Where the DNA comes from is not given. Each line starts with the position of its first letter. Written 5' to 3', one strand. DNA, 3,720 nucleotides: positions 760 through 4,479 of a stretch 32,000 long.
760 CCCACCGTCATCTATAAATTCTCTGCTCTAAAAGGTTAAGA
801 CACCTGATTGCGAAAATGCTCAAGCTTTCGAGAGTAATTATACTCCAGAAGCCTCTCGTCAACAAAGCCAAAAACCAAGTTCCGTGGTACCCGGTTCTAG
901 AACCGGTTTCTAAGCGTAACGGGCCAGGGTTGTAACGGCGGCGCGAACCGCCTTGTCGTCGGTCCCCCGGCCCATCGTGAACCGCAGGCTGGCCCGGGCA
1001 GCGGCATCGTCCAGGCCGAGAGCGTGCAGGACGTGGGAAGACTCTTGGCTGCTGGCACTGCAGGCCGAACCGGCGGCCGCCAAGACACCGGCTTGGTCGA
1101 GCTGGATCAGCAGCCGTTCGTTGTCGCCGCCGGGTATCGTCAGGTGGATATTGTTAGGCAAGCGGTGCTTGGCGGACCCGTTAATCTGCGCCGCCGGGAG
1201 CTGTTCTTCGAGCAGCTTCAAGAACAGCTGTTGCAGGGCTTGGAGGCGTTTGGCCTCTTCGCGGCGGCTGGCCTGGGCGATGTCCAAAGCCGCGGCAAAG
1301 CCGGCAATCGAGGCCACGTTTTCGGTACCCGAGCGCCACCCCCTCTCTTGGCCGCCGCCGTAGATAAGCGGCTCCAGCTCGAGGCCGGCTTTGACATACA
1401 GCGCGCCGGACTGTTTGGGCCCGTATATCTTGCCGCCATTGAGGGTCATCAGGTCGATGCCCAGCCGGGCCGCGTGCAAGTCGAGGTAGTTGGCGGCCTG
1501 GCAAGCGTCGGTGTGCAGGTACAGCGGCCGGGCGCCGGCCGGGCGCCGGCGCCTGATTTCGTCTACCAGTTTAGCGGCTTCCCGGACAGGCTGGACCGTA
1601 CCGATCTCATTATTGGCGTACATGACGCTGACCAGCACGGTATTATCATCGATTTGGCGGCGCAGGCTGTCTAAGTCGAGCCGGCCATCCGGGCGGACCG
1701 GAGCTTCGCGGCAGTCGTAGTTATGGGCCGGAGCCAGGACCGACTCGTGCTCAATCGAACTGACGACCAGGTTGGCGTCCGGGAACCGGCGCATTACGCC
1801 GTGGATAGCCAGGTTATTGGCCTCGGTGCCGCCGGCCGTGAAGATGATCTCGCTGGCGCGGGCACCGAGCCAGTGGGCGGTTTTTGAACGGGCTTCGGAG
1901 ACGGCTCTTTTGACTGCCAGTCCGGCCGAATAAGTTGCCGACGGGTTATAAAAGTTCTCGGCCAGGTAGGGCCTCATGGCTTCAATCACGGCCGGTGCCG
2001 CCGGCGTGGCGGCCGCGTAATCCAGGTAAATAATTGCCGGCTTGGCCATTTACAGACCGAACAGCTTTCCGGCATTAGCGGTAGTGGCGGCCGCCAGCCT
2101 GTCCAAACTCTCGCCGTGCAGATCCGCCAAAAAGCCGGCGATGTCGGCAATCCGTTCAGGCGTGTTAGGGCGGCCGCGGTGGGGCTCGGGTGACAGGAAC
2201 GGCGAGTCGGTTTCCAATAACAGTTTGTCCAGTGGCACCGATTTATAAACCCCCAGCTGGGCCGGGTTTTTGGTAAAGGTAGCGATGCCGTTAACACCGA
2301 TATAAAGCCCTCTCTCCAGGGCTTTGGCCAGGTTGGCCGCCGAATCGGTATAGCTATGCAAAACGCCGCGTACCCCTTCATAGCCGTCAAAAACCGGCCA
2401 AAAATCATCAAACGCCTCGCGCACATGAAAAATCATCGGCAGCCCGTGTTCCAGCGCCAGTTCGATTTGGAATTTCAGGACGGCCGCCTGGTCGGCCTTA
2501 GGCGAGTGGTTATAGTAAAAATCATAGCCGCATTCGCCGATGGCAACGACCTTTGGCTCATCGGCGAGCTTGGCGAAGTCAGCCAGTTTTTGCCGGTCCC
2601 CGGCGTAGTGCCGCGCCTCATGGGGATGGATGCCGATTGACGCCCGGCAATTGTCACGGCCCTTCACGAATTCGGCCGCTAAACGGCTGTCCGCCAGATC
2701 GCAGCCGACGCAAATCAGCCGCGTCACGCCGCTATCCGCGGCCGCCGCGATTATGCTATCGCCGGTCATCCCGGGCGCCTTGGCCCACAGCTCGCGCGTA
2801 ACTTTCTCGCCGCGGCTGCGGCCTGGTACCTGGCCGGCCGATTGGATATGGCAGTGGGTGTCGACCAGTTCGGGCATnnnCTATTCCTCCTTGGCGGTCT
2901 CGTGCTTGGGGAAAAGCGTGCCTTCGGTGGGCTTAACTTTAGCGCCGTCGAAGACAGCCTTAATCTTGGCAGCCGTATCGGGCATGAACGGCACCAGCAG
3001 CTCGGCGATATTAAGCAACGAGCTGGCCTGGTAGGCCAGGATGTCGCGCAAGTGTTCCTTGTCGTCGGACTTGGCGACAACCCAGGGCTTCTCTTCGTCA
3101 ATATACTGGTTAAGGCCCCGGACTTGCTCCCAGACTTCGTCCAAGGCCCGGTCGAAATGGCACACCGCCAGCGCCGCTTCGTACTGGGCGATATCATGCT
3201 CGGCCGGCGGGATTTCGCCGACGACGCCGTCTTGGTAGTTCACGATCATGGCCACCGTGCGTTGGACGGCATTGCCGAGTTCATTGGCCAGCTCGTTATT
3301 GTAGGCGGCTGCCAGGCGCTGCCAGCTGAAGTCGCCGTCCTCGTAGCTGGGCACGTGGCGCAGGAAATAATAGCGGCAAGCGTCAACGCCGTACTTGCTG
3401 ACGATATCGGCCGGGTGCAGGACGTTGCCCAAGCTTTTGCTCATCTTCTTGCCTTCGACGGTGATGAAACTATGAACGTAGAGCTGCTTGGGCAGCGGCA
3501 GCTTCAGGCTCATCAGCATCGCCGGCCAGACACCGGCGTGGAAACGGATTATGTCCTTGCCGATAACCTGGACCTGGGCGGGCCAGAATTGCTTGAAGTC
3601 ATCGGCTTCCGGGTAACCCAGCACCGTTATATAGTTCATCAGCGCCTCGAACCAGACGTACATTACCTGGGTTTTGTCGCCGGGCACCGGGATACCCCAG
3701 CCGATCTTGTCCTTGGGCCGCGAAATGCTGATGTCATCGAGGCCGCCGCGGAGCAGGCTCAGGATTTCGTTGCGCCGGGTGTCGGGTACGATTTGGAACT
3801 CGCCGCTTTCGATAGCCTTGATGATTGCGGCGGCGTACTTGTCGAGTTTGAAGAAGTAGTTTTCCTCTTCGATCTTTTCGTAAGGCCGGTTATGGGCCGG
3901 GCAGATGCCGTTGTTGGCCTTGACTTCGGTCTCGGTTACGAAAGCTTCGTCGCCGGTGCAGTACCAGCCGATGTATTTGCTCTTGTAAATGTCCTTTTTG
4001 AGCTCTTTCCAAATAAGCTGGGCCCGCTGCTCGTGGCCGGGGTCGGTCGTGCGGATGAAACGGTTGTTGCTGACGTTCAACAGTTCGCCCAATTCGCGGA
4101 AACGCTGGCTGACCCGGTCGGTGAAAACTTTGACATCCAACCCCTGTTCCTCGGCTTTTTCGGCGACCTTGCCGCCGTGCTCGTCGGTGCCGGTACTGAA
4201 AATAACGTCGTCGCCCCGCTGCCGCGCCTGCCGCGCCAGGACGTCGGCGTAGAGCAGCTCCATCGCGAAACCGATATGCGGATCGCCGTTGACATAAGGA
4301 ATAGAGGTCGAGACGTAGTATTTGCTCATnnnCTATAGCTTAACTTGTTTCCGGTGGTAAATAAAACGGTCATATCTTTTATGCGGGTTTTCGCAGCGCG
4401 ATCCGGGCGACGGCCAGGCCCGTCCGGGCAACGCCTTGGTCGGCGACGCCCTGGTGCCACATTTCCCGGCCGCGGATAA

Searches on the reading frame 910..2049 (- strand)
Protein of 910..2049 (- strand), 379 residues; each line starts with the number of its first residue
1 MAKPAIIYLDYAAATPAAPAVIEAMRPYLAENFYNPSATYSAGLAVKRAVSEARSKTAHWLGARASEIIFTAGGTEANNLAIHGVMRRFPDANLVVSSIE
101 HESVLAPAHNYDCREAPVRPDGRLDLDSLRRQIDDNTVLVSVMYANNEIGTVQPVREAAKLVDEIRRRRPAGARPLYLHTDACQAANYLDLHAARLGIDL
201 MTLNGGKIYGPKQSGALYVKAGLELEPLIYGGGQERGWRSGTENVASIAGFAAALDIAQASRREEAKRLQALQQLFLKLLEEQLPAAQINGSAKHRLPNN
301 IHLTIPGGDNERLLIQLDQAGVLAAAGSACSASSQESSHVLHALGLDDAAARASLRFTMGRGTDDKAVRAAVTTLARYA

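Call 4: search_protein_families(library=pfam, proteins=[window:910-2049:-])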
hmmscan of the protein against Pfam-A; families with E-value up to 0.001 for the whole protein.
window:910-2049:- (379 aa): 3 families
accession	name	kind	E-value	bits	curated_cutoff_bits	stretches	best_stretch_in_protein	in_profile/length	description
PF00266.25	Aminotran_5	-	2.5e-58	198.3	21.5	1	7-358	1-362/371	Aminotransferase class-V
PF00155.27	Aminotran_1_2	-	7.3e-07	29.1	19.7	1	51-167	45-177/361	Aminotransferase class I and II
PF01212.27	Beta_elim_lyase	-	3.9e-05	23.5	27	1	50-187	34-174/288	Beta-eliminating lyase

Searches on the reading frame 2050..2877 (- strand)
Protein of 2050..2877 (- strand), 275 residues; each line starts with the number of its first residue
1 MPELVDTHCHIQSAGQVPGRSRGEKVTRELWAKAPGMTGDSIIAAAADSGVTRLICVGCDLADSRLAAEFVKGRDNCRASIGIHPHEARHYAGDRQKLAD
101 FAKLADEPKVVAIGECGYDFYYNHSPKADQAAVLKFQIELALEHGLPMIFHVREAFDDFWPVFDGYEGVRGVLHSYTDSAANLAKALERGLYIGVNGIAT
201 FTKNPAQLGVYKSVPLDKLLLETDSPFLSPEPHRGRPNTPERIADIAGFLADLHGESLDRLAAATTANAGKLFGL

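Call 4: search_protein_families(library=pfam, proteins=[window:2050-2877:-])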
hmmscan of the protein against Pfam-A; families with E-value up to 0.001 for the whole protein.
window:2050-2877:- (275 aa): 1 family
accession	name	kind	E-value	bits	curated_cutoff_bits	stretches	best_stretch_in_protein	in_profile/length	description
PF01026.27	TatD_DNase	-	1.9e-64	217.9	27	1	5-274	1-253/253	TatD related DNase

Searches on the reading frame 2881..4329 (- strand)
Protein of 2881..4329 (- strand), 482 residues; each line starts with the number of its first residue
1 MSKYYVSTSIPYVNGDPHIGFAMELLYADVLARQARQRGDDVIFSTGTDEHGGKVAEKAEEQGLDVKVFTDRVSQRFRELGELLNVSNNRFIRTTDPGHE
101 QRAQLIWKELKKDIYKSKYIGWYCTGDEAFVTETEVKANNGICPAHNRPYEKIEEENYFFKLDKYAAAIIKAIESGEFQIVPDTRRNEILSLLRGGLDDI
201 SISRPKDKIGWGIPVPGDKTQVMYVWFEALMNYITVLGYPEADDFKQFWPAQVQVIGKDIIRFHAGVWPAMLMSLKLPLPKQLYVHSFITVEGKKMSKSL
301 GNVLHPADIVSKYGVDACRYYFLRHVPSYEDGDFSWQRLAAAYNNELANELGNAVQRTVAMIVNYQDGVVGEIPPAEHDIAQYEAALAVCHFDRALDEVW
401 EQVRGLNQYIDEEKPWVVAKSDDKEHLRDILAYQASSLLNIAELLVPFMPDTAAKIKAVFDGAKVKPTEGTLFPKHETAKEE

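Call 4: search_protein_families(library=pfam, proteins=[window:2881-4329:-])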
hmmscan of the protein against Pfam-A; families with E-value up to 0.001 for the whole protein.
window:2881-4329:- (482 aa): 5 families
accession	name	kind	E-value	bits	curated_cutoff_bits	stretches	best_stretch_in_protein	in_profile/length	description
PF09334.17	tRNA-synt_1g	-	5.6e-100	335.3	20.1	2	151-358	177-390/391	tRNA synthetases class I (M)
PF00133.28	tRNA-synt_1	-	4.1e-39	134.9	22.7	2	220-325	296-404/414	tRNA synthetases class I (I, L, M and V)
PF01406.26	tRNA-synt_1e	-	1.2e-12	48.3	27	1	282-325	239-283/301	tRNA synthetases class I (C) catalytic domain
PF01921.24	tRNA-synt_1f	-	9.3e-07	28.5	27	1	275-329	262-316/360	tRNA synthetases class I (K)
PF19303.5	Anticodon_3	-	0.00013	22.3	23.5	1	378-461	20-102/152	Anticodon binding domain of methionyl tRNA ligase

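Call 14: find_related_loci(query=window:2881-4329:-, collection=genome_contigs, flank=4000)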
Query window:2881-4329:- (482 aa) in genome_contigs; peptide patterns used: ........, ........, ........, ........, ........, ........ (x = any residue, [..] = any of these).
599 stretches matched a pattern (row limit reached: there are more); 563 encode a relative of the query (tblastn E <= 1e-3); the best 80 are kept; 80 distinct loci.
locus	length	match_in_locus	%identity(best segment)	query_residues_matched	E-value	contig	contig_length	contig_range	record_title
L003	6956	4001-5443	91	1-481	0e+0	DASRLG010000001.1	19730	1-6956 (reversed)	MAG TPA_asm: Candidatus Dormiibacterota bacterium isolate SMAG_U10182 k141_728903, whole genome shotgun sequence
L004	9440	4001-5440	83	1-480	0e+0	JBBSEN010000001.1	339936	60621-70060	MAG: Candidatus Saccharimonadales bacterium isolate LS1_sbin.48 LS1_sbin.48_K_1200298_L_339936_cov_15.0791, whole genome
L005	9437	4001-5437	81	1-479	0e+0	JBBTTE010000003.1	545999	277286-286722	MAG: Patescibacteria group bacterium isolate H32-bin050_1 H32_bin050_1_000000000003, whole genome shotgun sequence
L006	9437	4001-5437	80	1-479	0e+0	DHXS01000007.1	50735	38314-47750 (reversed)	MAG TPA_asm: Candidatus Saccharibacteria bacterium UBA5150 UBA5150_contig_22823, whole genome shotgun sequence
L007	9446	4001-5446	80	1-480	0e+0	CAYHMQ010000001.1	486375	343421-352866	MAG TPA_asm: uncultured Candidatus Saccharibacteria bacterium isolate ERP119705_co13_576 genome assembly, contig: NODE_2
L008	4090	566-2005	79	1-479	0e+0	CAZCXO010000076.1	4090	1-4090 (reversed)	MAG TPA_asm: uncultured Candidatus Saccharibacteria bacterium isolate SRP200132_co1_591 genome assembly, contig: NODE_45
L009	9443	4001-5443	80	1-481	0e+0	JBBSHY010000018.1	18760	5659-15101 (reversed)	MAG: Candidatus Saccharimonadales bacterium isolate LS3_sbin.2 LS3_sbin.2_K_643942_L_18760_cov_16.7812, whole genome sho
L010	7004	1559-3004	78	1-482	0e+0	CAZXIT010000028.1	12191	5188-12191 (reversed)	MAG TPA_asm: uncultured Candidatus Saccharibacteria bacterium isolate SRP200132_co1_116 genome assembly, contig: NODE_92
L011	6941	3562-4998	79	1-479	0e+0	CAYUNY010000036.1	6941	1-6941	MAG TPA_asm: uncultured Candidatus Saccharibacteria bacterium isolate SRP200132_co1_511 genome assembly, contig: NODE_20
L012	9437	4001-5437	77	1-479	0e+0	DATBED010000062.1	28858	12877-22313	MAG TPA_asm: Candidatus Saccharimonadales bacterium isolate SMAG_U5828 k141_1793868, whole genome shotgun sequence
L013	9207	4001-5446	77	1-482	0e+0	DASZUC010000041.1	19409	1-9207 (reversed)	MAG TPA_asm: Candidatus Saccharimonadales bacterium isolate SMAG_U6093 k141_97011, whole genome shotgun sequence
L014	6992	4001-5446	76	1-482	0e+0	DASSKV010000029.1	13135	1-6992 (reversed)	MAG TPA_asm: Candidatus Saccharimonadales bacterium isolate SMAG_U1152 k141_215413, whole genome shotgun sequence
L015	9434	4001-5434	76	1-478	0e+0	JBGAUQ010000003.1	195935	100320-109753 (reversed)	MAG: Candidatus Saccharimonadales bacterium isolate MAG_AAO_AS.77 AAOAS-77_NODE_3_length_195935_cov_11.060227, whole gen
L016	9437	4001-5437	73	1-479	0e+0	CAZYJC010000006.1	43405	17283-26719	MAG TPA_asm: uncultured Candidatus Saccharibacteria bacterium isolate SRP278252_co2_226 genome assembly, contig: NODE_15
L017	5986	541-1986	76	1-482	0e+0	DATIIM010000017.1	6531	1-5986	MAG TPA_asm: Patescibacteria group bacterium isolate SMAG_U15665 k141_308069, whole genome shotgun sequence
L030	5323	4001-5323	79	1-441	0e+0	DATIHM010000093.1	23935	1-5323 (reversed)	MAG TPA_asm: Candidatus Saccharimonadia bacterium isolate SMAG_U15638 k141_778062, whole genome shotgun sequence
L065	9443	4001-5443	68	1-481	0e+0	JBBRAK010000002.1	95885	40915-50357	MAG: Candidatus Saccharimonadales bacterium isolate Co_metawrap_2292 Cmw_2292_k141_1359069_length_95885_cov_13.9984, who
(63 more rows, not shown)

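Call 23: search_protein_families(library=pfam, proteins=[L012:3495-3977:+, L030:3040-3990:+, L016:3420-3983:+, L015:3317-3952:+, L065:3367-3945:+, L003:3394-3945:+], max_evalue=0.1)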
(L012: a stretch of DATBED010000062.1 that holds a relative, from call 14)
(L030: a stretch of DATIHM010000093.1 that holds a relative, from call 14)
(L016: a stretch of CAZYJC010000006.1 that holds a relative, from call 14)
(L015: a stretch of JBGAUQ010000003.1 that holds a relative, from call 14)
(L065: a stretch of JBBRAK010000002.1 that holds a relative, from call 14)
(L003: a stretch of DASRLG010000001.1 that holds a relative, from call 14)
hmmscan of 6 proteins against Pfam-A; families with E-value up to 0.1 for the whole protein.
L012:3495-3977:+ (160 aa): 0 families

L030:3040-3990:+ (316 aa): 1 family
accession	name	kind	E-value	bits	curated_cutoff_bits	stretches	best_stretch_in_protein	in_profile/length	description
PF02574.22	S-methyl_trans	-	4.1e-55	188.1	22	1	21-304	1-283/283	Homocysteine S-methyltransferase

L016:3420-3983:+ (187 aa): 1 family
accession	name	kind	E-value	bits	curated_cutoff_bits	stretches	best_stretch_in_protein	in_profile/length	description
PF07873.16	YabP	-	0.062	13.5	27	0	5-27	10-32/64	YabP family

L015:3317-3952:+ (211 aa): 0 families

L065:3367-3945:+ (192 aa): 2 families
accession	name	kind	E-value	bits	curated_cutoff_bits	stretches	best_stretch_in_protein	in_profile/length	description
PF05899.18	Cupin_3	-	0.071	13.3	23.5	0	146-180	33-65/74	EutQ-like cupin domain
PF05721.19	PhyH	-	0.09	13.5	22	0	160-179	185-204/213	Phytanoyl-CoA dioxygenase (PhyH)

L003:3394-3945:+ (183 aa): 0 families

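Call 24: search_protein_families(library=ncbifam, proteins=[L012:3495-3977:+, L030:3040-3990:+, L016:3420-3983:+, L015:3317-3952:+, L065:3367-3945:+], max_evalue=0.1)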
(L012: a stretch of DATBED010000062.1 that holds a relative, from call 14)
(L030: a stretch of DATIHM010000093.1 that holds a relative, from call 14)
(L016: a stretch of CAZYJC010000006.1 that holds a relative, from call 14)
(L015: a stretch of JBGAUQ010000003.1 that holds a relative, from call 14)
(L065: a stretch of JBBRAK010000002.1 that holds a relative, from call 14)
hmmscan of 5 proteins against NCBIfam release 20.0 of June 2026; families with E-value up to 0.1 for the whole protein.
L012:3495-3977:+ (160 aa): 0 families

L030:3040-3990:+ (316 aa): 6 families
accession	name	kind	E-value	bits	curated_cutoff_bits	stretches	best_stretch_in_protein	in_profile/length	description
NF007020.0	PRK09485.1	equivalog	5.1e-43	147.3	215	1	10-305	3-304/306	homocysteine S-methyltransferase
NF006396.0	PRK08645.1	equivalog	5e-33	114.1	453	1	11-306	4-286/611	bifunctional homocysteine S-methyltransferase/methylenetetrahydrofolate reductase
NF005718.0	PRK07534.1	equivalog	3.7e-27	95.5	338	1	9-306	4-296/337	betaine--homocysteine S-methyltransferase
TIGR02082.1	metH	equivalog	9.5e-23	79.8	1010.85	1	19-306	4-314/1182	methionine synthase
NF007024.0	PRK09490.1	equivalog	1.1e-20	73.1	1497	1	11-306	12-331/1234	methionine synthase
TIGR01768.1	GGGP-family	subfamily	0.089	12.3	113.25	0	143-186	15-60/224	geranylgeranylglyceryl phosphate synthase family protein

L016:3420-3983:+ (187 aa): 0 families

L015:3317-3952:+ (211 aa): 0 families

L065:3367-3945:+ (192 aa): 0 families
